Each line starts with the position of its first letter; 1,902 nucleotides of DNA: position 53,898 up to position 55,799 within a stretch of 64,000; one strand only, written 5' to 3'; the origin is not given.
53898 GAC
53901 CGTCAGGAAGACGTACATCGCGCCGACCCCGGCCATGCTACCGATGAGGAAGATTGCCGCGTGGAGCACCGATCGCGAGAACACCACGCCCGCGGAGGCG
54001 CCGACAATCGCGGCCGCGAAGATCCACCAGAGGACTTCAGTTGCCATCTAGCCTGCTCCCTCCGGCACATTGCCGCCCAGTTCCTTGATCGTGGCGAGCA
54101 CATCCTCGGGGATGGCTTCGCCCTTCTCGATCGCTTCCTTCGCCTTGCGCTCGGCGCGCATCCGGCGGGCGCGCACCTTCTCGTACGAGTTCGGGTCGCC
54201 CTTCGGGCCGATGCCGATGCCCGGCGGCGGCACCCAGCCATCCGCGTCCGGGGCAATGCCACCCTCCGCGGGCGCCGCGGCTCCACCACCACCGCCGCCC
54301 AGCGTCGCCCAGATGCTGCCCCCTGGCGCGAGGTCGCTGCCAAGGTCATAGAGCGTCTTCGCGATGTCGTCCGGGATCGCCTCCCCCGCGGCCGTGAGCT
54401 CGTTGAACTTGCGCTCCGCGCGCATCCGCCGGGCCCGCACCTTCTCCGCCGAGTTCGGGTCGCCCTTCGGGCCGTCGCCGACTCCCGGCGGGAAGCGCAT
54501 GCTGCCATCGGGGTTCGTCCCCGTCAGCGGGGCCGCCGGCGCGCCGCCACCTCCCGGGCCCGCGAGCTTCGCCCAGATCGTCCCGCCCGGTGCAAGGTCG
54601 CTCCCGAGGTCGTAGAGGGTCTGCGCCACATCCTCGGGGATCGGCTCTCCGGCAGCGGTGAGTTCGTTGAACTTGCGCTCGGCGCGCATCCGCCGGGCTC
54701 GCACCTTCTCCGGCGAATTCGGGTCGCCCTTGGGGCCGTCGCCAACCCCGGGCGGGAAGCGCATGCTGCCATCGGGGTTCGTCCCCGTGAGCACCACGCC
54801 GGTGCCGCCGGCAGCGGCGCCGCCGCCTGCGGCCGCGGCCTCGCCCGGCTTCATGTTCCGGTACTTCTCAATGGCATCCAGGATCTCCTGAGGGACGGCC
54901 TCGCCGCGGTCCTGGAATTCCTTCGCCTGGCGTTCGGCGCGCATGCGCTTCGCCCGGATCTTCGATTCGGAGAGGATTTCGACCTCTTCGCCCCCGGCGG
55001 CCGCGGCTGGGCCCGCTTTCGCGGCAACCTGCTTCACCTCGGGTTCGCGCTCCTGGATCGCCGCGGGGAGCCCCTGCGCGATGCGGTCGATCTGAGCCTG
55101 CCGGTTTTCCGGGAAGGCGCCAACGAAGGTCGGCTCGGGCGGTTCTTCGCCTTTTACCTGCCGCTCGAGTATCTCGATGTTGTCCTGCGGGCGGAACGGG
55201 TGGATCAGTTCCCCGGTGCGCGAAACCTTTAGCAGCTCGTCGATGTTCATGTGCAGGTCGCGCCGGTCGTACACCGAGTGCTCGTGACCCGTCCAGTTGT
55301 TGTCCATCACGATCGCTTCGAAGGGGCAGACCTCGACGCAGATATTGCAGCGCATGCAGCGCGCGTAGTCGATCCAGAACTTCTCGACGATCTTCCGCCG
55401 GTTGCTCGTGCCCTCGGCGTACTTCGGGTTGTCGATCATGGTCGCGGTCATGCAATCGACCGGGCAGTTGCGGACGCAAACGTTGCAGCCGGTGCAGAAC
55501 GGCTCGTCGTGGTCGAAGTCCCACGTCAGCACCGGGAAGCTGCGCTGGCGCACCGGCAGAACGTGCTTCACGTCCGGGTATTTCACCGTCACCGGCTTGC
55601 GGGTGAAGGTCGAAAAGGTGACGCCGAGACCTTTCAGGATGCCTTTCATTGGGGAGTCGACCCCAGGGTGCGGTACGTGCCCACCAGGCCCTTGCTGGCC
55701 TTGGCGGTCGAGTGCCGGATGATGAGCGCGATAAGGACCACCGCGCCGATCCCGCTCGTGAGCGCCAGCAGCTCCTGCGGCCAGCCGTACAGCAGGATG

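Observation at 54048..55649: NuoI is three times its normal length, with a C-terminal extension made of tandem 89-aa repeats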

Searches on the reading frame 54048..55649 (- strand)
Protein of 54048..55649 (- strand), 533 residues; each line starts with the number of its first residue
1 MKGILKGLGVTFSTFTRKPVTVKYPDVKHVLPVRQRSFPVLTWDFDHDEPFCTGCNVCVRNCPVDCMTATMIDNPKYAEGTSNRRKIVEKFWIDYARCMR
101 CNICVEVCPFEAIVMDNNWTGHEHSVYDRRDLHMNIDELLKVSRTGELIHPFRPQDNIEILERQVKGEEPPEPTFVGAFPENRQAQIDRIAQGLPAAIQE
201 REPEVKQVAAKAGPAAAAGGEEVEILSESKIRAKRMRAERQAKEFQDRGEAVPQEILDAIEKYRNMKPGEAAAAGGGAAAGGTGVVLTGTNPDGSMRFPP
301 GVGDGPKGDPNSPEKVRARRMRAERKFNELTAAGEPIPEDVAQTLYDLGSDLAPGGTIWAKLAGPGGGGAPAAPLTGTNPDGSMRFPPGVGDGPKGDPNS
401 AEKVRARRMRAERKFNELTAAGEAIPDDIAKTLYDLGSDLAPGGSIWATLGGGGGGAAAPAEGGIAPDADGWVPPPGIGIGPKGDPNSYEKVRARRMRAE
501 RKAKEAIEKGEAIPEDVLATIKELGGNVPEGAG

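Call 3: search_protein_families(library=pfam, proteins=[window:54048-55649:-], max_evalue=1)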
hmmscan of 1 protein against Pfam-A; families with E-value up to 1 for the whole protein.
window:54048-55649:- (533 aa): 15 families
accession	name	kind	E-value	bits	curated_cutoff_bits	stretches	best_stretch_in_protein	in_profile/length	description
PF00037.32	Fer4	-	1.3e-10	41.1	21.1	2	92-113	2-23/24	4Fe-4S binding domain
PF13484.11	Fer4_16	-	3.3e-09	37.8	30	2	52-110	2-65/66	4Fe-4S double cluster binding domain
PF12797.12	Fer4_2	-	6.3e-09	35.7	24.5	2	90-110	2-22/22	4Fe-4S binding domain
PF12838.12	Fer4_7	-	9.1e-09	36.1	27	1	52-112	2-52/52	4Fe-4S dicluster domain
PF14697.11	Fer4_21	-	1.7e-08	34.9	35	2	49-68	38-58/59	4Fe-4S dicluster domain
PF13237.11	Fer4_10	-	1.4e-06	28.5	25.5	2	48-109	5-53/53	4Fe-4S dicluster domain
PF13187.11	Fer4_9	-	2.4e-05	24.7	27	2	52-112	2-51/52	4Fe-4S dicluster domain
PF12837.12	Fer4_6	-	2.4e-05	24.5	25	2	93-113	4-24/24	4Fe-4S binding domain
PF12800.12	Fer4_4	-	0.00074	20.1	24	2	96-110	2-16/17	4Fe-4S binding domain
PF13183.11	Fer4_8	-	0.0015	19.5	27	2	52-110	5-66/68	4Fe-4S dicluster domain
PF13534.11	Fer4_17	-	0.0061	17.5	22.2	2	51-109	1-57/61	4Fe-4S dicluster domain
PF25160.1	LdpA_Fe-S-bd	-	0.0062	16.7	27.6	1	95-115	25-45/49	LdpA Fe-S cluster-binding domain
PF06823.17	DUF1236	-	0.015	15.5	32.4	0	492-517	2-26/64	Protein of unknown function (DUF1236)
PF13459.11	Fer4_15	-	0.022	15.9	22.4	1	92-114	2-23/66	4Fe-4S single cluster domain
PF12798.12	Fer4_3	-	0.1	13.9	27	1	98-112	1-15/15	4Fe-4S binding domain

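Call 4: search_protein_families(library=ncbifam, proteins=[window:54048-55649:-], max_evalue=1)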
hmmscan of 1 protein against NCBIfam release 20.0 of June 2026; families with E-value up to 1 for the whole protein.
window:54048-55649:- (533 aa): 87 families (the best 25 are shown)
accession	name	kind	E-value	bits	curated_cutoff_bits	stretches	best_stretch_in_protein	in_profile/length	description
NF004537.0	PRK05888.1-3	equivalog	8.1e-27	94.1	163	1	5-145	24-159/204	NADH-quinone oxidoreductase subunit NuoI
NF004540.0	PRK05888.2-1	equivalog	4.3e-25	87.9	215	1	1-139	1-126/139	NADH-quinone oxidoreductase subunit NuoI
TIGR01971.1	NuoI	subfamily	9.2e-25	86.6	113.05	1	7-139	1-121/121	NADH-quinone oxidoreductase, chain I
NF004536.0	PRK05888.1-1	equivalog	8.8e-22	77.3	212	1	3-144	12-141/180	NADH-quinone oxidoreductase subunit NuoI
TIGR00403.1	ndhI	equivalog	1.3e-16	60.7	302.35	1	4-135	22-138/183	NAD(P)H-quinone oxidoreductase subunit I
NF004538.0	PRK05888.1-4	equivalog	2.6e-16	59.6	135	1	3-143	15-144/162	NADH-quinone oxidoreductase subunit NuoI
NF004544.0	PRK05888.2-6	equivalog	5e-16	58.9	457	1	4-120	34-143/220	NADH-quinone oxidoreductase subunit NuoI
NF004542.0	PRK05888.2-3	equivalog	4.5e-15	55.7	248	1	4-119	36-145/203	NADH-quinone oxidoreductase subunit NuoI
NF004539.0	PRK05888.1-5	equivalog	4.2e-14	52.5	225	1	4-141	16-142/162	NADH-quinone oxidoreductase subunit NuoI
NF010590.0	PRK13984.1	equivalog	9.5e-13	47.1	946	1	14-120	20-115/611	putative oxidoreductase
NF004543.0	PRK05888.2-5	equivalog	5.5e-12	45.6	243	1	15-117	30-119/217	NADH-quinone oxidoreductase subunit NuoI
NF006221.0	PRK08348.1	subfamily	3.7e-11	42.9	124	1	13-142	12-121/136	NADH-plastoquinone oxidoreductase subunit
NF004541.0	PRK05888.2-2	equivalog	1.2e-10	41.4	217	1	18-141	35-143/168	NADH-quinone oxidoreductase subunit NuoI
NF004545.0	PRK05888.3-1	equivalog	1.3e-10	41.2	229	1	3-119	25-129/154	NADH-quinone oxidoreductase subunit NuoI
TIGR02179.1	PorD_KorD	subfamily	1.2e-09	38.1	60.05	2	89-116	48-75/78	2-oxoacid:acceptor oxidoreductase, delta subunit, pyruvate/2-ketoisovalerate family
NF040612.1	F420_dehyd_FpoI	exception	2.1e-09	37.3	180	1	6-120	4-106/135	F420H2 dehydrogenase subunit FpoI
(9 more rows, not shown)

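Call 27: search_solved_structures(query=window:54051-55649:-, max_evalue=0.001)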
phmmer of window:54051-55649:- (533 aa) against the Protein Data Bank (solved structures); distinct sequences matched with E-value up to 0.001: 45.
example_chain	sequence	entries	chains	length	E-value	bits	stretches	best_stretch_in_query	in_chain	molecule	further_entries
5lc5_I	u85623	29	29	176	1.7e-13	53.4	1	4-136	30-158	NADH dehydrogenase [ubiquinone] iron-sulfur protein 8, mitochondrial | Mitochondrial complex I, TYKY subunit | NADH:ubiquinone oxidoreductase core subunit S8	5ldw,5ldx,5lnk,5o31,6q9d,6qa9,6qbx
2fug_9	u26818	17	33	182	2e-13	53.1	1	2-135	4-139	NADH-quinone oxidoreductase chain 9 | NADH-QUINONE OXIDOREDUCTASE SUBUNIT 9 | NADH-quinone oxidoreductase subunit I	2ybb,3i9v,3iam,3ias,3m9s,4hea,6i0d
7v2c_B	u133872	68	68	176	2.2e-13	53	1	4-136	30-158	NADH dehydrogenase [ubiquinone] iron-sulfur protein 8, mitochondrial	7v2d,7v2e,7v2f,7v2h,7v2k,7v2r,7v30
7qsd_I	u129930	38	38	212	2.8e-13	52.6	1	4-136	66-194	NADH dehydrogenase [ubiquinone] iron-sulfur protein 8, mitochondrial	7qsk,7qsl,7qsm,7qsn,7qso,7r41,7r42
5xtb_B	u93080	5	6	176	2.8e-13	52.6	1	4-136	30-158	NADH dehydrogenase [ubiquinone] iron-sulfur protein 8, mitochondrial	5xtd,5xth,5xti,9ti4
6g2j_I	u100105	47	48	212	2.8e-13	52.6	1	4-136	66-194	NADH dehydrogenase [ubiquinone] iron-sulfur protein 8, mitochondrial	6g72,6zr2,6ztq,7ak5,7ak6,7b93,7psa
6zk9_9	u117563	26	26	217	2.9e-13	52.6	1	4-136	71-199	Mitochondrial complex I, TYKY subunit | Complex I-23kD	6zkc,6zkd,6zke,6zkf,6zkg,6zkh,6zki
5gpn_b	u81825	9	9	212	3.7e-13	52.2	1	4-136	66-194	NADH dehydrogenase [ubiquinone] iron-sulfur protein 8 | NADH dehydrogenase [ubiquinone] iron-sulfur protein 8, mitochondrial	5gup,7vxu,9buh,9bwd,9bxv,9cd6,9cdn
7wfg_I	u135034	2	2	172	4.1e-13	52.1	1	5-136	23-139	NAD(P)H-quinone oxidoreductase subunit I, chloroplastic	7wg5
9cwt_B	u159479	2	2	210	4.4e-13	52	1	4-136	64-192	NADH dehydrogenase [ubiquinone] iron-sulfur protein 8, mitochondrial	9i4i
8ud1_1I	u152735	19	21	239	5.1e-13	51.8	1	4-136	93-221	NADH dehydrogenase [ubiquinone] iron-sulfur protein 8, mitochondrial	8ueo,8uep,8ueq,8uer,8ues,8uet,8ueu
8e9g_I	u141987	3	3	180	5.5e-13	51.6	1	5-146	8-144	NADH-quinone oxidoreductase subunit I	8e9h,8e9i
7awt_I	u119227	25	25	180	6.9e-13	51.3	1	18-142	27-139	NADH-quinone oxidoreductase subunit I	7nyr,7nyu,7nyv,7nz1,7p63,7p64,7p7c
5t5i_F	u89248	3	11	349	1.4e-12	50.4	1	37-118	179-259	Tungsten formylmethanofuran dehydrogenase subunit fwdF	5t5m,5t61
7eu3_I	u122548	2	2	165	1.5e-12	50.2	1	10-139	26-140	NAD(P)H-quinone oxidoreductase subunit I, chloroplastic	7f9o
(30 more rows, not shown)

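Call 35: predict_structure(alignment_id=A1)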
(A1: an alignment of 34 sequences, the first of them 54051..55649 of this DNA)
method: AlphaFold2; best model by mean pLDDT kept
length: 533 residues; sequences in the alignment: 34
mean_pLDDT: 66.3   pTM: 0.33
mean pLDDT of the five models: 66.3, 62.9, 61.8, 57.7, 55.9
residues with pLDDT >= 90: 23; 70-90: 275; 50-70: 86; < 50: 149
segments of 3 or more residues with pLDDT < 50: 9-15, 17-39, 54-65, 95-133, 206-225, 270-285, 364-373, 452-467
pLDDT, mean of each block of 10 residues (from residue 1): 49 43 34 38 81 47 52 79 75 51 38 31 34 58 72 60 76 75 90 88 56 29 52 77 81 81 69 32 51 77 80 88 90 84 86 75 44 64 82 84 90 86 82 86 75 35 45 74 73 85 83 83 75 46
secondary structure, 60 per line:
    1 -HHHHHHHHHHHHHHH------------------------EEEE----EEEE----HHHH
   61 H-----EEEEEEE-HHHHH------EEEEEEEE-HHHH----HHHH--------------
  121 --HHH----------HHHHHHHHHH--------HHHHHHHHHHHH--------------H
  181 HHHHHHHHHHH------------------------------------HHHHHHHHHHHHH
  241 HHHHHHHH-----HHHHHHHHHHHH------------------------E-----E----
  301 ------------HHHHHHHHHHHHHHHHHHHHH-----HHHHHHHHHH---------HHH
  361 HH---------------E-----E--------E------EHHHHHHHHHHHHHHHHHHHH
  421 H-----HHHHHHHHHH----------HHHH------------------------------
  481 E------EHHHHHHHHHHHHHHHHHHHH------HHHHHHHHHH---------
elements in order: H2-16 E41-44 E49-52 H57-61 E67-73 H75-79 E86-93 H95-98 H103-106 H136-145 H154-165 H180-191 H228-248 H254-265 H313-333 H339-348 H358-362 H401-421 H427-436 H447-450 H489-508 H515-524

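Call 38: find_related_loci(query=A1, collection=genome_contigs, flank=10000)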
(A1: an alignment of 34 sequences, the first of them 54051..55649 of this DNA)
Query A1 (533 aa) in genome_contigs; peptide patterns used: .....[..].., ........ (x = any residue, [..] = any of these).
256 stretches matched a pattern; 251 encode a relative of the query (tblastn E <= 1e-3); the best 80 are kept; 80 distinct loci.
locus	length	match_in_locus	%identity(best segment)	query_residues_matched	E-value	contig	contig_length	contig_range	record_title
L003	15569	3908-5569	94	1-533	0e+0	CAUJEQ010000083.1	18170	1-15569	MAG: Chloroflexota bacterium isolate KLAP124 genome assembly, contig: KLAP124_256777, whole genome shotgun sequence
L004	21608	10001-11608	90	1-533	0e+0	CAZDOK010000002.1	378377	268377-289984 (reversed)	MAG TPA_asm: uncultured Anaerolineaceae bacterium isolate SRP193661_co1_145 genome assembly, contig: NODE_6_length_37837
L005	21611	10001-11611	86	1-533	0e+0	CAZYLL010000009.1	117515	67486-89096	MAG TPA_asm: uncultured Anaerolineaceae bacterium isolate binchicken_co274_94 genome assembly, contig: NODE_363_length_1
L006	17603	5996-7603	89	1-533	0e+0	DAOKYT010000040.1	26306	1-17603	MAG TPA_asm: Tepidiformaceae bacterium isolate AMR_MDS_0031 NODE_952_length_26306_cov_7.788579, whole genome shotgun seq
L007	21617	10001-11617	82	1-533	0e+0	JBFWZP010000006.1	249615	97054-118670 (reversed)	MAG: Dehalococcoidia bacterium isolate CA_2019_TPBS_190 NODE_431_length_249615_cov_40.200222_TPBS, whole genome shotgun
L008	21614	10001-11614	81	1-531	0e+0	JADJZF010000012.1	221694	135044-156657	MAG: Candidatus Amarobacter glycogenicus isolate Lyne_MAXAC.019 tig00015028-10-2217140, whole genome shotgun sequence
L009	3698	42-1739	81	1-533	0e+0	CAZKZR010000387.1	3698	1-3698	MAG TPA_asm: uncultured Anaerolineaceae bacterium isolate binchicken_co199_14 genome assembly, contig: NODE_20225_length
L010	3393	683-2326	80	1-533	0e+0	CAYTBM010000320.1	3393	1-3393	MAG TPA_asm: uncultured Anaerolineaceae bacterium isolate binchicken_co197_498 genome assembly, contig: NODE_65051_lengt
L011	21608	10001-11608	82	1-533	0e+0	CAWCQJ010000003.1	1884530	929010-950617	MAG: uncultured Chloroflexia bacterium isolate MFD05442.bin.2.62 genome assembly, contig: contig_425, whole genome shotg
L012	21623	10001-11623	80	1-533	0e+0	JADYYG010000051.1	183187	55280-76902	MAG: Dehalococcoidia bacterium isolate SJ520 c_000001437616, whole genome shotgun sequence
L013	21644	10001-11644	76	1-533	0e+0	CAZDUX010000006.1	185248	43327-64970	MAG TPA_asm: uncultured Anaerolineaceae bacterium isolate SRP263991_co5_292 genome assembly, contig: NODE_125_length_185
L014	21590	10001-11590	79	1-526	0e+0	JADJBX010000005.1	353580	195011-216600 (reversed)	MAG: Candidatus Amarobacillus elongatus isolate Aved_BAT3C.689 tig00008936-10-3523660, whole genome shotgun sequence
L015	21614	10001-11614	75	1-532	0e+0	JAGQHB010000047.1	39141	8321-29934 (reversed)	MAG: Dehalococcoidia bacterium isolate HKST-UBA82 k127_820972, whole genome shotgun sequence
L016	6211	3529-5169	77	1-532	0e+0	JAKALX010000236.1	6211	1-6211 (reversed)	MAG: Chloroflexi bacterium isolate WY5.bin143 NODE_24591_length_6211_cov_1.587771, whole genome shotgun sequence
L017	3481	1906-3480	79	1-531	0e+0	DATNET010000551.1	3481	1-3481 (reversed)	MAG TPA_asm: Tepidiformaceae bacterium isolate SMAG_U11275 k141_1962561, whole genome shotgun sequence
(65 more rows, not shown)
